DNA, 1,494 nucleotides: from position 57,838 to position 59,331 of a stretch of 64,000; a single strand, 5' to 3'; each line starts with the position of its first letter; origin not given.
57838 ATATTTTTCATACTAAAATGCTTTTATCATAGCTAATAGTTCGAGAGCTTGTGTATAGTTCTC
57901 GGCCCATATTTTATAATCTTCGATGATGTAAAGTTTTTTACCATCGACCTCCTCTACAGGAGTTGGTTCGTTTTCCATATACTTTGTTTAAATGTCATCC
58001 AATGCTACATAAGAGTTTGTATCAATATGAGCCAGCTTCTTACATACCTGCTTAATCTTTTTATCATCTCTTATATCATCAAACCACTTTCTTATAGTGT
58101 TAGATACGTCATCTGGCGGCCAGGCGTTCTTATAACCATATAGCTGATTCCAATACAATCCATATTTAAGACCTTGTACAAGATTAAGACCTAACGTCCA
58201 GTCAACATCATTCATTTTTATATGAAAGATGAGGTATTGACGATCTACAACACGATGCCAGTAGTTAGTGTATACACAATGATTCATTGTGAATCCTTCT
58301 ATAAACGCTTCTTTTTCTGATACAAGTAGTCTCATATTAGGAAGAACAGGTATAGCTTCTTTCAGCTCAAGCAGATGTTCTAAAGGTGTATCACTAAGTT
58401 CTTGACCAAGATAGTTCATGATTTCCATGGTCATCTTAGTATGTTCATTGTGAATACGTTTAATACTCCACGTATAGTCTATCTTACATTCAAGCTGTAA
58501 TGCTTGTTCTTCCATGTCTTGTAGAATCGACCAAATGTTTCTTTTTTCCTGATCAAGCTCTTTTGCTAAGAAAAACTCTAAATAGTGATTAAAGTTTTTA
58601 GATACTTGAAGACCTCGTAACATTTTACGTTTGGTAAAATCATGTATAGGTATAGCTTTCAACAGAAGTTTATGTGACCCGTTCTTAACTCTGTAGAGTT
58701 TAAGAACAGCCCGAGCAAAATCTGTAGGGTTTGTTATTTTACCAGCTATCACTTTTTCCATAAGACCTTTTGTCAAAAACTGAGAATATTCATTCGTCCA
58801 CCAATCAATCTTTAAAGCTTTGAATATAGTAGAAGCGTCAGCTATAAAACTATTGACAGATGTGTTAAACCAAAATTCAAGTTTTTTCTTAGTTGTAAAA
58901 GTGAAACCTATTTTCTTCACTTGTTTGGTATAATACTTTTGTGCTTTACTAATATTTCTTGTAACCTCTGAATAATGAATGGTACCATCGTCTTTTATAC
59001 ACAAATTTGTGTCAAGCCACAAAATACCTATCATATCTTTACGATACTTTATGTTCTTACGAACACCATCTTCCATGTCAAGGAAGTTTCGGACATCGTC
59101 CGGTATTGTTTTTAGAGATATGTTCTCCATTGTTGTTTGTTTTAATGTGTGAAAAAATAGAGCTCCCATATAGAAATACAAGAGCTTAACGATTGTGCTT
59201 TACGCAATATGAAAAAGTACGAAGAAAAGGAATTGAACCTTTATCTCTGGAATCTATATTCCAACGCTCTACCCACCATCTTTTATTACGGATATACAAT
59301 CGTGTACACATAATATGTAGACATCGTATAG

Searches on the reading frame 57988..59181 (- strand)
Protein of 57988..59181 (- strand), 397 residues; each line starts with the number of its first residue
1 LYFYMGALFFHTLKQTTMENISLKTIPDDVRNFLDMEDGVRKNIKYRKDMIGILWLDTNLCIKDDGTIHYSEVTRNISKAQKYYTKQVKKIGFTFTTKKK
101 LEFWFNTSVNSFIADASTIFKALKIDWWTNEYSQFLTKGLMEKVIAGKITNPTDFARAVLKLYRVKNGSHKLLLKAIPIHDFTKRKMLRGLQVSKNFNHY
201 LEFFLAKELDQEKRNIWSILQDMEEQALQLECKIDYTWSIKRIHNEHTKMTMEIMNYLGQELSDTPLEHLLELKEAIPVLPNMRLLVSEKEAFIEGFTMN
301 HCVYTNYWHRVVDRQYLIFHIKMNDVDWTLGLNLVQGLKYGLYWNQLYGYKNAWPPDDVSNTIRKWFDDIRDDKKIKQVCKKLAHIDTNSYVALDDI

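Call 29: search_protein_families(library=pfam, proteins=[window:57988-59181:-], max_evalue=0.001)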
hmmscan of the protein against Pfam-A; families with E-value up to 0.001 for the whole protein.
window:57988-59181:- (397 aa): 2 families
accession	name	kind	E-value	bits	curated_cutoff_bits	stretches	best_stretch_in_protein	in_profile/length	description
PF14284.11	PcfJ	-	0.00018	21.8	25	1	285-323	70-107/147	PcfJ-like protein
PF18314.6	FAS_I_H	-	0.00086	19.5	23.3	0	59-89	169-199/203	Fatty acid synthase type I helical domain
